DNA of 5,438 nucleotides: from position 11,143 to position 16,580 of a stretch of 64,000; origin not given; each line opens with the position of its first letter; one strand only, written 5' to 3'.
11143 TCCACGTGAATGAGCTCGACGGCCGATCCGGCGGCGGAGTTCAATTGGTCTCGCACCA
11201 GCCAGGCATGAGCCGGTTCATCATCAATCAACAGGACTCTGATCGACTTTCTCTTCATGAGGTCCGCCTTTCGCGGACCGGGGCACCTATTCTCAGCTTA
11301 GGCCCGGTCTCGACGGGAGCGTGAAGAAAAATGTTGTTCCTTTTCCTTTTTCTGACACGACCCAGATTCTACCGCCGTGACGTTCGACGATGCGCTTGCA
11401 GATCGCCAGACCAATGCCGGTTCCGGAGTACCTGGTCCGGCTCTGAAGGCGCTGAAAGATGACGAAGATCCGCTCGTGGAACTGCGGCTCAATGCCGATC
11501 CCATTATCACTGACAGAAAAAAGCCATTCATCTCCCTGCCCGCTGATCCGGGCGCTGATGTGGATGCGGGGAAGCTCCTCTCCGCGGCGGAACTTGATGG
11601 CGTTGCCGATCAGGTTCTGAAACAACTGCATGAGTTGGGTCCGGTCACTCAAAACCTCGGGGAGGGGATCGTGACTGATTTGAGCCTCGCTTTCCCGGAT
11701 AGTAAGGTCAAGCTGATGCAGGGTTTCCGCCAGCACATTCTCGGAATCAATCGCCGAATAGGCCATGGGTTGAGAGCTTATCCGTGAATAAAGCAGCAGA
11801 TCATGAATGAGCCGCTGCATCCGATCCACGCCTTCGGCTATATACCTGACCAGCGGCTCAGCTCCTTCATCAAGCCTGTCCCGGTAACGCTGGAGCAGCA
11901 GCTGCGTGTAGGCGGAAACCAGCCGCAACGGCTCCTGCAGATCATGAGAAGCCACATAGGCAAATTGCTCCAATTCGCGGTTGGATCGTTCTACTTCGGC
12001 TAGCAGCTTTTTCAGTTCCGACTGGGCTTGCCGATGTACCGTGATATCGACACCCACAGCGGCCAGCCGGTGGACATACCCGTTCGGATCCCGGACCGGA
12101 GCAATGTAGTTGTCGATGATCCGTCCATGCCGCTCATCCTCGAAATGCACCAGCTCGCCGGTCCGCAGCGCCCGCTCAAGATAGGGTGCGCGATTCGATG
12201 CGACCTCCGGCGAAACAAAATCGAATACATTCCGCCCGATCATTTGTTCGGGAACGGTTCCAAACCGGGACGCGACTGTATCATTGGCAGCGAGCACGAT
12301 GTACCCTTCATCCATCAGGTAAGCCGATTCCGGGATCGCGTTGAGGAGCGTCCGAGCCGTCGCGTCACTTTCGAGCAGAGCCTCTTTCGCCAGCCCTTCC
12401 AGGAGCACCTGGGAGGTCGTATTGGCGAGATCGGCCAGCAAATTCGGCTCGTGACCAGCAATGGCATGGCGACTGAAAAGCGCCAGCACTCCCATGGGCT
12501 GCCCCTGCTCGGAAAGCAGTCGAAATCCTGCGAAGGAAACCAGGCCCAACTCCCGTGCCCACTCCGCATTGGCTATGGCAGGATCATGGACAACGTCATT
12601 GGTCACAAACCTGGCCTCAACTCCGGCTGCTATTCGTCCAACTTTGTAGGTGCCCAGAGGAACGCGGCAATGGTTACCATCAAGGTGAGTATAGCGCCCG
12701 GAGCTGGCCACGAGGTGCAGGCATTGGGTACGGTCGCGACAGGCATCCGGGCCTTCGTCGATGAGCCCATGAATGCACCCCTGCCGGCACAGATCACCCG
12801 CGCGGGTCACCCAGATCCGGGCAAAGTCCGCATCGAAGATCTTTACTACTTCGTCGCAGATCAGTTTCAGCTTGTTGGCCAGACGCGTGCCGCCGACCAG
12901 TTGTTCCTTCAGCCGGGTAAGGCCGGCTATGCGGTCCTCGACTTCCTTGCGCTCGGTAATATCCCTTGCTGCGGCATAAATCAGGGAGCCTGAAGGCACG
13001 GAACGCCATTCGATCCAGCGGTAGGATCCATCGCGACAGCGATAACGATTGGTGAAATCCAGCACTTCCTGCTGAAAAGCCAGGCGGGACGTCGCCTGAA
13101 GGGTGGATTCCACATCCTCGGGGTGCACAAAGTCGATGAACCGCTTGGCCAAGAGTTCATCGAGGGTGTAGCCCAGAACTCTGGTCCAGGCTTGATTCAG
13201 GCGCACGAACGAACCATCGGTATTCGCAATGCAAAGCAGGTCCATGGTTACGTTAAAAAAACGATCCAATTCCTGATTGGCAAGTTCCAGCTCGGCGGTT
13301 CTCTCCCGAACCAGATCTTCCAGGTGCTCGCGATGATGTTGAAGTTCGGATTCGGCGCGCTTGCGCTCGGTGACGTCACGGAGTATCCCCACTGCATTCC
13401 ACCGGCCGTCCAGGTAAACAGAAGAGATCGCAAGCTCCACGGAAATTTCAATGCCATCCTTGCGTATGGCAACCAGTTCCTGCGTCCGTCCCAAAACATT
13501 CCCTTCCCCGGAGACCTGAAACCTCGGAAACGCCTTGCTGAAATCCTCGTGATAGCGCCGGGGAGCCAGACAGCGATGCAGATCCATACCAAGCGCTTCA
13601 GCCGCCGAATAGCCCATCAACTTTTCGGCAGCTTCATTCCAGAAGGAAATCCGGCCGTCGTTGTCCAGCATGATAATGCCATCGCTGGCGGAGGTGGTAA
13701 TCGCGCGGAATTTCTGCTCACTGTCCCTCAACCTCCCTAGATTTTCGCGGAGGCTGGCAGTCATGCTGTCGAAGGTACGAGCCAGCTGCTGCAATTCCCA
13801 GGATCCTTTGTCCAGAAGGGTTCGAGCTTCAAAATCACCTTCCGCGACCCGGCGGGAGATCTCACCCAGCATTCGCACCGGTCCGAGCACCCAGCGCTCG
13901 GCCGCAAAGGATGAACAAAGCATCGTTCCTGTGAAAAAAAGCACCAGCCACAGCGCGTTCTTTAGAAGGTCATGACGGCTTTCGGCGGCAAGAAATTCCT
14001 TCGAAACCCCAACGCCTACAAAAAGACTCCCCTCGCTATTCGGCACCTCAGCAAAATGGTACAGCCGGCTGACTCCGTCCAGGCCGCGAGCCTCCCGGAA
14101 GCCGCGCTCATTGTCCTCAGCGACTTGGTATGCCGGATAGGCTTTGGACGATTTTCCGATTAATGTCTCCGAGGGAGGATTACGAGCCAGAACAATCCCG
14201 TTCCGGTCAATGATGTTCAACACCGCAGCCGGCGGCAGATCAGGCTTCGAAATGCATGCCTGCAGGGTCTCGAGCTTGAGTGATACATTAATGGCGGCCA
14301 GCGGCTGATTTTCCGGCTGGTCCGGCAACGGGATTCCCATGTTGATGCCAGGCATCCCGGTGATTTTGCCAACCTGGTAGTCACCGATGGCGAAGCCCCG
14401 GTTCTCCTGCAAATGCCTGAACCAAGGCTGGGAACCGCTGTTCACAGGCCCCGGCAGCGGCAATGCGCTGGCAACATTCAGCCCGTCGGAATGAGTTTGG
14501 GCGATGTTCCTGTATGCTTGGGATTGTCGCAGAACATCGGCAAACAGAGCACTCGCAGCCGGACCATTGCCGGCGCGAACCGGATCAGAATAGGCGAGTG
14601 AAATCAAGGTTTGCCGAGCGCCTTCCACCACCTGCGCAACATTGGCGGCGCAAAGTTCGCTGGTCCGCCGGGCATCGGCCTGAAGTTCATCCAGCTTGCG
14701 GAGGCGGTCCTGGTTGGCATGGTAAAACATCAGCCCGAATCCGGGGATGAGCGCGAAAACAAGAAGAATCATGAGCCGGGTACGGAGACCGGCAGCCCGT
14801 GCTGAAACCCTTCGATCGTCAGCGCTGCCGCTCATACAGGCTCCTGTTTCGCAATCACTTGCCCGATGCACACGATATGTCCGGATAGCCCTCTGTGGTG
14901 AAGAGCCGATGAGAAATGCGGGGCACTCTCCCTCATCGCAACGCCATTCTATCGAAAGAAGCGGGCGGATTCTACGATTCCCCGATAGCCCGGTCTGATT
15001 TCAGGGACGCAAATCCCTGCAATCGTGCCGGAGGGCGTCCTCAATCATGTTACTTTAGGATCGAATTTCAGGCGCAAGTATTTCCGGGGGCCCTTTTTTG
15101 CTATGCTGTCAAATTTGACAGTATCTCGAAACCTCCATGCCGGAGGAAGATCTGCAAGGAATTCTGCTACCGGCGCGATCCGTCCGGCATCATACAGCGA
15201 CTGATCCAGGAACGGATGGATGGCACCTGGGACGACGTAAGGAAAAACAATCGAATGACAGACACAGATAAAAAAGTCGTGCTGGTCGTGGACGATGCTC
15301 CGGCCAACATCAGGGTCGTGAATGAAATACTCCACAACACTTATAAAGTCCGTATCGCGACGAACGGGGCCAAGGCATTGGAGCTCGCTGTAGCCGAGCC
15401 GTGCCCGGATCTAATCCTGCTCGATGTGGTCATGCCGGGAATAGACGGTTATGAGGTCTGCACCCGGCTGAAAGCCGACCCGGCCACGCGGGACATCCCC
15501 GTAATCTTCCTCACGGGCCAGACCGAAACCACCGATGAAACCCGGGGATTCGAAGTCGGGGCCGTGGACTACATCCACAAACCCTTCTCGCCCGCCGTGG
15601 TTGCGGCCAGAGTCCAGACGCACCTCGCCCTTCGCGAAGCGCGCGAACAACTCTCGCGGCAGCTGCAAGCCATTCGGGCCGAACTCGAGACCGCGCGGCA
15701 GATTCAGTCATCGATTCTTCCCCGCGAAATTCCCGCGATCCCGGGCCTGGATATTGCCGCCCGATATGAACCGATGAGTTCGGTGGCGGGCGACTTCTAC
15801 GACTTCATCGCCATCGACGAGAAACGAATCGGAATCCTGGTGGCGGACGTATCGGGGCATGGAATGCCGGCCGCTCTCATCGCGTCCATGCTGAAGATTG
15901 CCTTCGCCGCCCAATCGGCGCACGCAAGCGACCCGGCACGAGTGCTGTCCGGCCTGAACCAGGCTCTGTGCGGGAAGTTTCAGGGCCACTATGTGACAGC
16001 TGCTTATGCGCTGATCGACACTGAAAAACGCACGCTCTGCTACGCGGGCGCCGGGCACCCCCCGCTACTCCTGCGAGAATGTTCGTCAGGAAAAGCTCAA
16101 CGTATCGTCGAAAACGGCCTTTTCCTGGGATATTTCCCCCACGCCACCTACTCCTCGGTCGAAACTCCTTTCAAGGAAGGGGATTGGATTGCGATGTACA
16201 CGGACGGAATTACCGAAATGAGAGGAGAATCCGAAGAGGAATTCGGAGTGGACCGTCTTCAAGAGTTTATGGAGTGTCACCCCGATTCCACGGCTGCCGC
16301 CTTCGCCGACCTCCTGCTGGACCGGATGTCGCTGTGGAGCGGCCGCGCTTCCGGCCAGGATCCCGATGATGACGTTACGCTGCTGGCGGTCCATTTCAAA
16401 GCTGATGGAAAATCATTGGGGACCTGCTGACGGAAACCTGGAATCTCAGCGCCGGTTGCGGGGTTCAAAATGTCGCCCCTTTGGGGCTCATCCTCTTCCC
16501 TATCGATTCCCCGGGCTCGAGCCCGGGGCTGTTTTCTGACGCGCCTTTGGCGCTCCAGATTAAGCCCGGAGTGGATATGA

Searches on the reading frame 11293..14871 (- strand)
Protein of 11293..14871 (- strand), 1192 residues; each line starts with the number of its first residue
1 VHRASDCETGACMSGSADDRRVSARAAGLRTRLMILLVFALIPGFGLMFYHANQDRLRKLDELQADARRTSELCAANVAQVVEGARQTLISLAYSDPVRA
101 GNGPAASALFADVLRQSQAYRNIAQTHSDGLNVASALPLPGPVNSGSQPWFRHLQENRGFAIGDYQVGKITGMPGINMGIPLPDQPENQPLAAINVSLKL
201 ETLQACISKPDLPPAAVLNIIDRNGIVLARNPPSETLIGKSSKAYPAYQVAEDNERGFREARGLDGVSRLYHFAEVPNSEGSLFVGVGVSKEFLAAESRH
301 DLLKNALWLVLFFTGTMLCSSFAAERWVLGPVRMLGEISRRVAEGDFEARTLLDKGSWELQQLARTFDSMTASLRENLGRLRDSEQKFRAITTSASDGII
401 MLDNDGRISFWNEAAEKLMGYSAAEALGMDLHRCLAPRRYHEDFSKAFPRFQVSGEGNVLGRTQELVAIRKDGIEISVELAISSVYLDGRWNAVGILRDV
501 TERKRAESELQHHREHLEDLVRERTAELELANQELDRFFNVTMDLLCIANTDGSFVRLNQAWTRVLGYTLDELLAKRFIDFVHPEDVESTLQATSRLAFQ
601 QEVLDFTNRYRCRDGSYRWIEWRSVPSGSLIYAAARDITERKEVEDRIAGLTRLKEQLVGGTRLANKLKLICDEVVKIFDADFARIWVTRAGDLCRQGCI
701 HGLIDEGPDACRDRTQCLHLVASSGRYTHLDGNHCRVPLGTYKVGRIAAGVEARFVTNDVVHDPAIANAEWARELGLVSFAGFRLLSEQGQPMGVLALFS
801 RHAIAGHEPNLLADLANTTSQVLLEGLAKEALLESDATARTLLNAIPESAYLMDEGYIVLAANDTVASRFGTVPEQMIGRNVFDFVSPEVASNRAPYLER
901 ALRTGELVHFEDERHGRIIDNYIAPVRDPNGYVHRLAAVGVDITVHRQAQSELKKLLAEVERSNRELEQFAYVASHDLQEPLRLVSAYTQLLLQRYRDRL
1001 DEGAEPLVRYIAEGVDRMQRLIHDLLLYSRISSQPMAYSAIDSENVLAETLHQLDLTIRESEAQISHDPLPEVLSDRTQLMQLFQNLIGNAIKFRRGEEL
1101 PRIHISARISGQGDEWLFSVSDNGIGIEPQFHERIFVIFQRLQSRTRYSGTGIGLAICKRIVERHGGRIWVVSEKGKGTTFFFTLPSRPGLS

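Call 72: search_protein_families(library=pfam, proteins=[window:11293-14871:-], max_evalue=0.00001)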
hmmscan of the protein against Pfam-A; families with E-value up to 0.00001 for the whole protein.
window:11293-14871:- (1192 aa): 12 families
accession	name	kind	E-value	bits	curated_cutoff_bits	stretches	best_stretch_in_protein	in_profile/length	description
PF08448.16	PAS_4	-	2.3e-38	131.2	23.1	3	843-947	1-109/110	PAS fold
PF13426.13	PAS_9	-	7e-34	116.6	27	3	396-502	1-103/103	PAS domain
PF02518.31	HATPase_c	-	2.1e-30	105.9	26.4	1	1076-1188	2-110/111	Histidine kinase-, DNA gyrase B-, and HSP90-like ATPase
PF00989.32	PAS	-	9.9e-29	100.1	22.6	2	387-500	2-113/113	PAS fold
PF08447.18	PAS_3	-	3.9e-23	82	25.6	1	556-626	2-74/89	PAS fold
PF13188.13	PAS_8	-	4e-21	74.6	21.8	1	386-440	1-55/65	PAS domain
PF00512.31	HisKA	-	2.4e-12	47.2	26.9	1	967-1033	2-65/66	His Kinase A (phospho-acceptor) domain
PF02743.24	dCache_1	-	1.2e-08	35.3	45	1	62-231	6-183/240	Cache domain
PF13185.12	GAF_2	-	3.7e-07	30.9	28.6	0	668-822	8-134/136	GAF domain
PF00672.30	HAMP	-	4.3e-07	30.6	25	1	326-376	4-53/53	HAMP domain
PF01590.32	GAF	-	5.4e-07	30.7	22.4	1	668-821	6-131/133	GAF domain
PF24820.1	Diguanyl_cycl_sensor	-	1.5e-06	28.5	28.1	0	396-485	6-96/109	Diguanylate cyclase-like sensor domain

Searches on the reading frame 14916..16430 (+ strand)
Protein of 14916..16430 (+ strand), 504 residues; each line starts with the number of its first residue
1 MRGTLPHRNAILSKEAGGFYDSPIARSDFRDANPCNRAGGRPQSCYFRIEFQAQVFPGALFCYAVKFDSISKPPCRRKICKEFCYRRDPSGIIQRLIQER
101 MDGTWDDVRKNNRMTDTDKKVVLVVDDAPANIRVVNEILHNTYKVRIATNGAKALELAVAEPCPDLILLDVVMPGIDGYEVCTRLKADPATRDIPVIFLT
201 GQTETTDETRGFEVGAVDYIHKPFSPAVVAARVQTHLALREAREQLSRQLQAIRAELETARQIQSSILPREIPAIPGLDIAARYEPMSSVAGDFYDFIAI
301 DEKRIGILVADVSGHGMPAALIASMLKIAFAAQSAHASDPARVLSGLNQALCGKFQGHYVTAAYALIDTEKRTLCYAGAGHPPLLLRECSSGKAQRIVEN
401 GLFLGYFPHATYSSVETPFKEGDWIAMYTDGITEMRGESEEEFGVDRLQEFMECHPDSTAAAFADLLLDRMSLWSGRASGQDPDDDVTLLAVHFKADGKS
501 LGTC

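Call 72: search_protein_families(library=pfam, proteins=[window:14916-16430:+], max_evalue=0.00001)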
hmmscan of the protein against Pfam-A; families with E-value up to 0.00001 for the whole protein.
window:14916-16430:+ (504 aa): 2 families
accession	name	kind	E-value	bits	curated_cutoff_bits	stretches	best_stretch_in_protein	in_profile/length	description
PF07228.17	SpoIIE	-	2.8e-49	168.1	25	1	301-494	1-191/192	Stage II sporulation protein E (SpoIIE)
PF00072.30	Response_reg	-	4.4e-26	91.7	30.2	1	122-233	1-110/111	Response regulator receiver domain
